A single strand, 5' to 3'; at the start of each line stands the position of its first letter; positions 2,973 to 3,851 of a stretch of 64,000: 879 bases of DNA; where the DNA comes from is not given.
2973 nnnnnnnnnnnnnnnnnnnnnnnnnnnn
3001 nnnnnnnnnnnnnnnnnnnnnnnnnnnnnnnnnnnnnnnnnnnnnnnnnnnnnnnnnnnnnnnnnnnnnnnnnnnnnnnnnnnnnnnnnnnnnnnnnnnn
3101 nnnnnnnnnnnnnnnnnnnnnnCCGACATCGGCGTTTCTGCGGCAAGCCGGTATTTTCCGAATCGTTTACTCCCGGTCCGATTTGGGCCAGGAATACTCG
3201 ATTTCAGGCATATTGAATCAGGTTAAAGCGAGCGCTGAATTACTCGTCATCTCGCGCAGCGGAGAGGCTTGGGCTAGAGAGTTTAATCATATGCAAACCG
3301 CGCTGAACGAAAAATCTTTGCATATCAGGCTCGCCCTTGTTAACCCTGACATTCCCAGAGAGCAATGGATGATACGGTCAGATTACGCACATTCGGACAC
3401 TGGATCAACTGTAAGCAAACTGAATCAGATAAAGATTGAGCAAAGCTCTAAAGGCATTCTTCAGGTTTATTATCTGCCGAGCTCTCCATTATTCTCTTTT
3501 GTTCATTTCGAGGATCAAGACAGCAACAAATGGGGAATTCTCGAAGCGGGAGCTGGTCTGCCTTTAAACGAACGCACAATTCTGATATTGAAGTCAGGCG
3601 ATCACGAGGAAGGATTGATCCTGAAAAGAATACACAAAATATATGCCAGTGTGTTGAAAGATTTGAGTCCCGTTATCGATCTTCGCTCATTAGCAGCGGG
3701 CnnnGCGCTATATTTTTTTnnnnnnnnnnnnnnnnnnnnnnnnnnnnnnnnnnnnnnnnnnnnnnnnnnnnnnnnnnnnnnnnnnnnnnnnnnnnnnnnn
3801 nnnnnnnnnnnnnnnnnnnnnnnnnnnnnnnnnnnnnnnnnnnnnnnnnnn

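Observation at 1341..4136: Lower-GC three-gene cassette: radical SAM/SPASM enzyme + TIR-domain protein + small beta-barrel-like protein - candidate undescribed defence or signalling system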

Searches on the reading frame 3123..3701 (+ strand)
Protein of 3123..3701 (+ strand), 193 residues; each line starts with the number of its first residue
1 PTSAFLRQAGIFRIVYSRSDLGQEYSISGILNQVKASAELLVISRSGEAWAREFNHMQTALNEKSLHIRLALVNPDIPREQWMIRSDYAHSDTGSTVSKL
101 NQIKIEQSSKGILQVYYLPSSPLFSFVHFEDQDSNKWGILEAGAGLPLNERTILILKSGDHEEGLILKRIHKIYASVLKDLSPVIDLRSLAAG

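Call 26: search_solved_structures(query=A3, max_evalue=10, show_alignments=2)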
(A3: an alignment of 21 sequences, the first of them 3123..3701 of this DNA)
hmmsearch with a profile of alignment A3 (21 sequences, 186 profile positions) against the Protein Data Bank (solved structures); distinct sequences matched with E-value up to 10: 2.
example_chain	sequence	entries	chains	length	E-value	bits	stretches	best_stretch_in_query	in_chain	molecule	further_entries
5vji_C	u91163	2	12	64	0.043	16.4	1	4-56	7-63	CLOCK-interacting pacemaker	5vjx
28nt_N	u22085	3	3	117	0.67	12.5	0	2-36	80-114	Large ribosomal subunit protein uL18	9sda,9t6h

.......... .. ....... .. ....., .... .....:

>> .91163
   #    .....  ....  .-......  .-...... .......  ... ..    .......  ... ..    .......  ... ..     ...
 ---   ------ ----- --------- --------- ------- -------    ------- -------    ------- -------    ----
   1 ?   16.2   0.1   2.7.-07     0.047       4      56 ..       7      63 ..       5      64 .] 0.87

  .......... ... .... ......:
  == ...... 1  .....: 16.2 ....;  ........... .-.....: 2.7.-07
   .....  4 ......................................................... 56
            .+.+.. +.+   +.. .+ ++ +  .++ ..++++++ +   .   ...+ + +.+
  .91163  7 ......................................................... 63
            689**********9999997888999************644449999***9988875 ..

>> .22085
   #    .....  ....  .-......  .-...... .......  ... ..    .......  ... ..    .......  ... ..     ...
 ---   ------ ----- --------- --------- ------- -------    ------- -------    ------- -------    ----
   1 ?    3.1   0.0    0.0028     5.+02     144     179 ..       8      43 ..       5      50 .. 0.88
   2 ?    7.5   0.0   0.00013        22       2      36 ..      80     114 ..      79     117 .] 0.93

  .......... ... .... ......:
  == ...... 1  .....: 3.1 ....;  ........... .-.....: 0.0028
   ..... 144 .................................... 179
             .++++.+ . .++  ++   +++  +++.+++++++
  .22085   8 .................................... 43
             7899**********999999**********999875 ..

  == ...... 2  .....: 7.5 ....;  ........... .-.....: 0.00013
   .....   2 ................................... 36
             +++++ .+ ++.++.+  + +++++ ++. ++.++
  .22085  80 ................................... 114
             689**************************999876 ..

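Call 27: search_protein_families(library=pfam, alignment_id=A3, max_evalue=1)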
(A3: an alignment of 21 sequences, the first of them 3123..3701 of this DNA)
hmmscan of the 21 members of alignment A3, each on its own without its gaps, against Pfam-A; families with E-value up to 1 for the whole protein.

A. member 1, window:3123-3701:+ (193 aa): 1 family
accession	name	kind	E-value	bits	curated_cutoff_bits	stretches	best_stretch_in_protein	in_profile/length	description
PF23032.1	GBD_ELAPOR1-like_3rd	-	0.029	14.7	27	1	80-132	37-90/150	ELAPOR1-like, galactose-binding domain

B. families by the number of members that match (of 21 scanned): 6 families
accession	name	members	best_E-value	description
PF23032.1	GBD_ELAPOR1-like_3rd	1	0.029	ELAPOR1-like, galactose-binding domain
PF12773.13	DZR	1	0.056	Double zinc ribbon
PF22948.1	MINAR1_N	1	0.096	MINAR1, N-terminal helical domain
PF16721.11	zf-H3C2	1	0.15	Zinc-finger like, probable DNA-binding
PF25106.1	VWA_4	1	0.17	von Willebrand factor A domain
PF12944.13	HAV_VP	1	0.24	Hepatitis A virus viral protein VP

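Call 30: search_protein_representatives(protein=window:3123-3701:+)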
Query: 193 residues. Proteins with E-value up to 0.001 (for the whole library): 41; up to 1e-10: 24; up to 1e-30: 6. The best 41 are listed.
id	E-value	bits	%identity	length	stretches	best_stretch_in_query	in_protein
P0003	1.2e-58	214.1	55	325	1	1-185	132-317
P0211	5.5e-39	150.0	44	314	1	6-180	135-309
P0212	1.3e-38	148.8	43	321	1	7-179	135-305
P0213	2.5e-33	131.6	38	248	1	2-185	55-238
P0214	3.7e-33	131.0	39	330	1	5-190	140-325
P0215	9.5e-32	126.4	39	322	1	4-185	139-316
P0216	3.8e-28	114.7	35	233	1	2-188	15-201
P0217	5.4e-26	107.7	33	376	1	16-189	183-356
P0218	4.9e-25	104.5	34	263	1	6-160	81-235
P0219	1.2e-23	100.0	36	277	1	8-158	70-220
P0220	6.3e-23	97.7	34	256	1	8-184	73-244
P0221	1.0e-22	97.0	31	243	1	6-185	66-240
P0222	1.4e-21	93.3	32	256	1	10-189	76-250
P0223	1.5e-17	80.2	31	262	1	8-183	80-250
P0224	3.0e-17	79.2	37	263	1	2-126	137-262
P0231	6.9e-13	65.0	30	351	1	28-180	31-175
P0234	2.3e-10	56.8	24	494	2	7-176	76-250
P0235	2.8e-10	56.5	28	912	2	8-157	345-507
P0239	3.1e-09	53.1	25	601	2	9-176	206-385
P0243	9.0e-08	48.3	25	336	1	4-151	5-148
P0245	5.3e-07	45.8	21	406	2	30-161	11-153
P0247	2.7e-06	43.5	29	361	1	14-176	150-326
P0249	4.0e-05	39.6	27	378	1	7-173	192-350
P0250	2.1e-04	37.3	22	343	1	6-181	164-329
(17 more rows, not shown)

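Call 35: search_protein_families(library=pfam, proteins=[P0217, P0218, P0220, P0239, P0247, P0249, P0250, P0231, P0243, P0235], max_evalue=0.01)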
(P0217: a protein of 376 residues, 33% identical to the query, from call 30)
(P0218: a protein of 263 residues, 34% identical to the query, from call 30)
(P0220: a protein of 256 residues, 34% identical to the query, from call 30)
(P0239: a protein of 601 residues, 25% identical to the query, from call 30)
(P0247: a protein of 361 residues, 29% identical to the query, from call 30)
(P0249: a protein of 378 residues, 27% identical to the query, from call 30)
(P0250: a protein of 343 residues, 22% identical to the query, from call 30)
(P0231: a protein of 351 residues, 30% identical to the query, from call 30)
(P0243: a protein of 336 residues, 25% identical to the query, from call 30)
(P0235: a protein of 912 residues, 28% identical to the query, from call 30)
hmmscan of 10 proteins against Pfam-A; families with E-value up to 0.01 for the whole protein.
P0217 (376 aa): 1 family
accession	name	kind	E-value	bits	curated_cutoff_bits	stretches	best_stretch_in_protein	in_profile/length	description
PF10137.14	CAP12-PCTIR_TIR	-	2.7e-27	95.6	24.7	1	6-125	1-118/119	CAP12/Pycsar effector protein, TIR domain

P0218 (263 aa): 0 families

P0220 (256 aa): 0 families

P0239 (601 aa): 1 family
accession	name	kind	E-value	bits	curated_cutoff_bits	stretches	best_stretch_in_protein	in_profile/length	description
PF13271.11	DUF4062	-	0.00012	22.7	24.7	1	24-113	3-80/82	Domain of unknown function (DUF4062)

P0247 (361 aa): 1 family
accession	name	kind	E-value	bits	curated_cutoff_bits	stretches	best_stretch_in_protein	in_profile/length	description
PF13676.11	TIR_2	-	1.2e-18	68.2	28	1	4-113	1-116/122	TIR domain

P0249 (378 aa): 1 family
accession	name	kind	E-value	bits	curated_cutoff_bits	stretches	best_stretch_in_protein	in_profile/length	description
PF13271.11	DUF4062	-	3.3e-22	78.9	24.7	1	8-100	1-82/82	Domain of unknown function (DUF4062)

P0250 (343 aa): 1 family
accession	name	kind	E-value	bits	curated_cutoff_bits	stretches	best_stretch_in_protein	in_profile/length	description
PF10137.14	CAP12-PCTIR_TIR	-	2.6e-27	95.6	24.7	1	5-124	1-117/119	CAP12/Pycsar effector protein, TIR domain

P0231 (351 aa): 1 family
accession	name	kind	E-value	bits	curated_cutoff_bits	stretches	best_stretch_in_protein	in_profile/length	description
PF10137.14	CAP12-PCTIR_TIR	-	1e-25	90.5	24.7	1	200-320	1-118/119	CAP12/Pycsar effector protein, TIR domain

P0243 (336 aa): 1 family
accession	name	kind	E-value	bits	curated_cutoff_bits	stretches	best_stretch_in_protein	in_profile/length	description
PF10137.14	CAP12-PCTIR_TIR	-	4.5e-21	75.5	24.7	1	198-311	1-118/119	CAP12/Pycsar effector protein, TIR domain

P0235 (912 aa): 2 families
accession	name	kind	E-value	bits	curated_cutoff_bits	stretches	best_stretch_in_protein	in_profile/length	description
PF00149.33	Metallophos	-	5.6e-11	43.7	21.5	1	6-250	3-190/191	Calcineurin-like phosphoesterase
PF12850.12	Metallophos_2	-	0.00017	22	27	0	178-270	54-134/154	Calcineurin-like phosphoesterase superfamily domain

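Call 42: predict_structure(alignment_id=A4)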
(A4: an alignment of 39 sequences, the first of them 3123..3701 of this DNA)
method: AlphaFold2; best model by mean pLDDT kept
length: 193 residues; sequences in the alignment: 39
mean_pLDDT: 94.5   pTM: 0.90
mean pLDDT of the five models: 94.5, 94.0, 93.9, 93.9, 93.6
residues with pLDDT >= 90: 168; 70-90: 22; 50-70: 3; < 50: 0
segments of 3 or more residues with pLDDT < 50: none
pLDDT, mean of each block of 10 residues (from residue 1): 86 95 96 98 97 98 98 94 88 96 98 97 96 97 94 93 89 97 96 63
secondary structure, 60 per line:
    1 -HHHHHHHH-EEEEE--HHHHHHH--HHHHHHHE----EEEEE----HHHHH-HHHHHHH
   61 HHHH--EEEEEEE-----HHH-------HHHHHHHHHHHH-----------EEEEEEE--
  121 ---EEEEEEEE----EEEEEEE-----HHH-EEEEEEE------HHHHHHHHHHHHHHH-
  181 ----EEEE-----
elements in order: H2-9 E11-15 H18-24 H27-33 E39-43 H48-52 H54-64 E67-73 H89-100 E112-118 E124-131 E136-142 E152-158 H165-179 E185-188

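Call 54: search_protein_families(library=pfam, proteins=[P0221, P0234, P0245], max_evalue=0.05)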
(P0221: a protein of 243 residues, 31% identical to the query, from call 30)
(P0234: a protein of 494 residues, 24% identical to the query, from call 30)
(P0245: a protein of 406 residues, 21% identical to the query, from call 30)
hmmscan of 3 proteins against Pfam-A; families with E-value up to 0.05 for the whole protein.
P0221 (243 aa): 0 families

P0234 (494 aa): 1 family
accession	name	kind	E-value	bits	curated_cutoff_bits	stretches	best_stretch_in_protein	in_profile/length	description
PF12732.12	YtxH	-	0.017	15.9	37.5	1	12-61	5-49/71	YtxH-like protein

P0245 (406 aa): 0 families

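Call 56: find_encoding_contigs(protein=P0220, flank=6000, max_places=2)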
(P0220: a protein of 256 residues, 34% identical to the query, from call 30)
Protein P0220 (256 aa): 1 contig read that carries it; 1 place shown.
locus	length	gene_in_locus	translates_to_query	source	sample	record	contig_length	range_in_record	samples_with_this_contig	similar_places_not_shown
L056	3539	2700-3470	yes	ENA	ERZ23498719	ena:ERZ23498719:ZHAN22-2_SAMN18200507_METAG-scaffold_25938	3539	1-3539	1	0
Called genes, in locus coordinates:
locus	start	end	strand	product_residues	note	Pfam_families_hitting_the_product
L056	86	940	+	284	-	-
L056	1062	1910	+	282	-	PF04471:Mrr_cat, PF13156:Mrr_cat_2 (weak), PF22722:NA-iREase1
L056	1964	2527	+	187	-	-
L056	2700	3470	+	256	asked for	-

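Call 57: find_encoding_contigs(protein=P0249, flank=6000, max_places=2)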
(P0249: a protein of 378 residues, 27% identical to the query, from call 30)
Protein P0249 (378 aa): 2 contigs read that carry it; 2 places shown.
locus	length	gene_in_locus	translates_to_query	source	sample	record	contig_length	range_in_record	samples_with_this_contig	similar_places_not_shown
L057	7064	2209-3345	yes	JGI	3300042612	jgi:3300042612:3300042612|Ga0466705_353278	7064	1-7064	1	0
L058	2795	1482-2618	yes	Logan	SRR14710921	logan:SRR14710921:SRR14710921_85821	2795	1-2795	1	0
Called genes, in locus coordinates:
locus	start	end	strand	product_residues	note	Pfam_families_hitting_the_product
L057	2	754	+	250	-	?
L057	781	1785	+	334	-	PF00288:GHMP_kinases_N, PF08544:GHMP_kinases_C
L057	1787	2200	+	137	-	PF07883:Cupin_2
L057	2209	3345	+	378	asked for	PF13271:DUF4062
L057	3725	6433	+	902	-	PF13086:AAA_11 (faint), PF13245:AAA_19, PF13604:AAA_30, PF01443:Viral_helicase1, PF09848:SLFN-g3_helicase (faint), PF01443:Viral_helicase1 (weak), PF13538:UvrD_C_2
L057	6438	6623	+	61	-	-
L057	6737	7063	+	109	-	?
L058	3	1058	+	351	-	?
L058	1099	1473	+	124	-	PF07883:Cupin_2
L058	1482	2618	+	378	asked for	PF13271:DUF4062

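Call 59: search_protein_families(library=pfam, proteins=[L057:2-754:+, L057:781-1785:+, L057:1787-2200:+, L058:3-1058:+, L056:1964-2527:+, L056:86-940:+, L057:3725-6433:+], max_evalue=0.01)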
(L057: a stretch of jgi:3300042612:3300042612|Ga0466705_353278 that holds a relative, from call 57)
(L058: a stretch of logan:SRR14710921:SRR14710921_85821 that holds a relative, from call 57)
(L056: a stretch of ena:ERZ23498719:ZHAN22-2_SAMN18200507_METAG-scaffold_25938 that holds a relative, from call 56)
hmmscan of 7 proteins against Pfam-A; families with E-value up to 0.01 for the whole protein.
L057:2-754:+ (250 aa): 0 families

L057:781-1785:+ (334 aa): 4 families
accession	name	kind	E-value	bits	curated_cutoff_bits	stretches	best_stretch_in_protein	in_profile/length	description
PF00288.32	GHMP_kinases_N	-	1.6e-13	51.1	22.3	1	80-166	4-87/87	GHMP kinases N terminal domain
PF08544.19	GHMP_kinases_C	-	2.3e-13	50.7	21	1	236-312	4-81/85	GHMP kinases C terminal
PF10509.15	GalKase_gal_bdg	-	4e-05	23.5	23.1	1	3-34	14-45/49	Galactokinase galactose-binding signature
PF22700.2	MVD-like_N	-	0.0083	16.2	27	0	88-139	74-125/157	Diphosphomevalonate decarboxylase-like N-terminal domain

L057:1787-2200:+ (137 aa): 2 families
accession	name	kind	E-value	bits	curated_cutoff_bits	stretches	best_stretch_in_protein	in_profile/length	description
PF07883.17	Cupin_2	-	9e-09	35.4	27.2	1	47-116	4-68/70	Cupin domain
PF05726.19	Pirin_C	-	0.0076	17.1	27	0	59-117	17-67/103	Pirin C-terminal cupin domain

L058:3-1058:+ (351 aa): 4 families
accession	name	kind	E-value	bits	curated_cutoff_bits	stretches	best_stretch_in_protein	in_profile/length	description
PF00288.32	GHMP_kinases_N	-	1.7e-13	51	22.3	1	97-183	4-87/87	GHMP kinases N terminal domain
PF08544.19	GHMP_kinases_C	-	2.5e-13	50.6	21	1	253-329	4-81/85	GHMP kinases C terminal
PF10509.15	GalKase_gal_bdg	-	2.6e-05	24.1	23.1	1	19-51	13-45/49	Galactokinase galactose-binding signature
PF22700.2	MVD-like_N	-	0.0096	16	27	0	105-156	74-125/157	Diphosphomevalonate decarboxylase-like N-terminal domain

L056:1964-2527:+ (187 aa): 0 families

L056:86-940:+ (284 aa): 0 families

L057:3725-6433:+ (902 aa): 15 families
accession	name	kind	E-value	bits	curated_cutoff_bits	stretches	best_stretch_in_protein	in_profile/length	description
PF01443.25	Viral_helicase1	-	4.1e-19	69.7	21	2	515-646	2-126/228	Viral superfamily 1 RNA helicase core domain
PF13604.12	AAA_30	-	1.2e-18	68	27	1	501-657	7-166/191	AAA domain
PF13245.12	AAA_19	-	7.4e-14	52.5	25.1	1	503-619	4-131/134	AAA domain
PF13538.12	UvrD_C_2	-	1.7e-11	44.2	27.4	1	825-871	2-51/52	UvrD-like helicase C-terminal domain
PF09848.15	SLFN-g3_helicase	-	3.2e-07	30.4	24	1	512-593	2-93/354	Schlafen group 3, DNA/RNA helicase domain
PF13086.12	AAA_11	-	1.4e-06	28.7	27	1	500-559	6-74/257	AAA domain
PF13361.12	UvrD_C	-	0.00049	20.1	25.6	1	829-874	291-348/350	UvrD-like helicase C-terminal domain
PF03029.23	ATP_bind_1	-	0.00092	19.5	27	1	516-554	1-40/240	Conserved hypothetical ATP binding protein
PF00270.35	DEAD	-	0.0017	18.6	26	0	552-602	91-140/167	DEAD/DEAH box helicase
PF13191.12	AAA_16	-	0.0023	18.9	32.6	1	503-538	15-51/167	AAA ATPase domain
PF07728.20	AAA_5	-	0.0025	18.3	22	1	515-595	3-81/139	AAA domain (dynein-related subfamily)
PF13479.12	AAA_24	-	0.0028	18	27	1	514-599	5-84/195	AAA domain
PF13173.12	AAA_14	-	0.0032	17.9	27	0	512-593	3-76/129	AAA domain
PF13401.12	AAA_22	-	0.0033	18.2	27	0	512-596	6-101/130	AAA domain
PF03193.22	RsgA_GTPase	-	0.0099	16.2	30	0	497-530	93-125/174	RsgA GTPase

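Call 65: search_dna_similar(query=window:3123-3701:+, collection=phages, mode=protein, max_evalue=0.001, max_rows=15)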
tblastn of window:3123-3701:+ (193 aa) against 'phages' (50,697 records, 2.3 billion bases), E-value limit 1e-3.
No match.

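Call 76: search_protein_families(library=ncbifam, proteins=[L057:781-1785:+, L057:1787-2200:+], max_evalue=0.001)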
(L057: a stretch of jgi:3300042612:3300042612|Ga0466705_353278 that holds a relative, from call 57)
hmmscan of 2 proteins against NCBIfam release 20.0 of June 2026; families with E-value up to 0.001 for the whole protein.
L057:781-1785:+ (334 aa): 12 families
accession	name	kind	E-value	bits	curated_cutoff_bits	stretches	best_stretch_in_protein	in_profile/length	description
TIGR00549.1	mevalon_kin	equivalog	8e-36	123.9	163.05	1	5-296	1-275/276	mevalonate kinase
NF003006.0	PRK03817.1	equivalog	5.2e-32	111.2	443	2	2-220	3-212/352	galactokinase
TIGR00131.1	gal_kin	equivalog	3.5e-27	95.3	226.65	2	3-225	20-239/388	galactokinase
NF003705.0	PRK05322.1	equivalog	1.6e-24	86.3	385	2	5-226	24-242/388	galactokinase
NF003036.0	PRK03926.1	equivalog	6.7e-24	84.5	403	1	4-312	5-281/302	mevalonate kinase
NF003472.0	PRK05101.1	equivalog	2.4e-22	79.4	499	2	3-160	23-176/382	galactokinase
NF001816.0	PRK00555.1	equivalog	1.9e-18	66.6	509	1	239-311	265-337/363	galactokinase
NF049969.1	GlMnHpPKinHddA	equivalog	8.2e-16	58.4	600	1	3-302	5-308/338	D-glycero-D-manno-heptose 7-phosphate kinase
TIGR00191.1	thrB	equivalog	1e-09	37.7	168.25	1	61-147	43-131/304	homoserine kinase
TIGR01220.1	Pmev_kin_Gr_pos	equivalog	3.5e-09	36.2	165.7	1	3-151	3-159/358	phosphomevalonate kinase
NF002288.1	PRK01212.1-4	equivalog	1.8e-06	27.3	194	1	76-312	57-280/303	homoserine kinase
TIGR01920.1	Shik_kin_archae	equivalog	5.4e-05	22.7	126.85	0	96-141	69-114/266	shikimate kinase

L057:1787-2200:+ (137 aa): 0 families
